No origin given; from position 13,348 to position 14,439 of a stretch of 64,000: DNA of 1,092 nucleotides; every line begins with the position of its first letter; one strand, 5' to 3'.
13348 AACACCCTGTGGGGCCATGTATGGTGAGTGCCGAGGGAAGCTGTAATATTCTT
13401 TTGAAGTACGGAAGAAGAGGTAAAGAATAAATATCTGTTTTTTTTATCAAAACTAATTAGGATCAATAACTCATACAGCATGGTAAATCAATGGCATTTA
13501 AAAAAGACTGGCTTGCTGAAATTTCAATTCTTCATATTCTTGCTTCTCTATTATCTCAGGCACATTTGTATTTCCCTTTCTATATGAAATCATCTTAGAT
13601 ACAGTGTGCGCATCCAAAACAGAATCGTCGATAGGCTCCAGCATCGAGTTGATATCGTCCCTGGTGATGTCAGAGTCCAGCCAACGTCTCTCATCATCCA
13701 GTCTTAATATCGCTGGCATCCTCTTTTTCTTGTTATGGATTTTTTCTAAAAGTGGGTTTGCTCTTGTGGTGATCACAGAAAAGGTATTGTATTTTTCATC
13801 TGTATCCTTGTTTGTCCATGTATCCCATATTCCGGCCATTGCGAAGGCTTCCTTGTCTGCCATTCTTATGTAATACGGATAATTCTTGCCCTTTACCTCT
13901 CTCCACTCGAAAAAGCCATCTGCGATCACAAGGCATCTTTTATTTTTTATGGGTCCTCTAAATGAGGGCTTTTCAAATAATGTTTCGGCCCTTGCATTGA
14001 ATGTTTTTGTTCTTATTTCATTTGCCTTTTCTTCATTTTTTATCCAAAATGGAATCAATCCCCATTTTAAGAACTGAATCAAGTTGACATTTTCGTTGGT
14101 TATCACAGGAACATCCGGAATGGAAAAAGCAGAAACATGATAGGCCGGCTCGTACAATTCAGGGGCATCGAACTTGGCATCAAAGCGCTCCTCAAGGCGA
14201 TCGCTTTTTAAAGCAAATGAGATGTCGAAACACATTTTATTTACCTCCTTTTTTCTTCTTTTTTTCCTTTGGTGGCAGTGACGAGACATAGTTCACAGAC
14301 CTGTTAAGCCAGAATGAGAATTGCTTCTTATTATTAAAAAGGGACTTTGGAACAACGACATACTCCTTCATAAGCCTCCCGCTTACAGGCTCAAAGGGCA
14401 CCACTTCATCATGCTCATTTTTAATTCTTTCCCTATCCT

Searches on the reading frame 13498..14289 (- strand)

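Call 71: search_protein_families(library=pfam, proteins=[window:13498-14289:-], max_evalue=0.00001)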
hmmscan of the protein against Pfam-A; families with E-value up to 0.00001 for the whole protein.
window:13498-14289:- (263 aa): 1 family
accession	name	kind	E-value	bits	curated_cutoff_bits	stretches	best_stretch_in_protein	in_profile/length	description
PF02586.19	SRAP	-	4.7e-58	196.7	27.1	1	19-234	1-211/214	SOS response associated peptidase (SRAP)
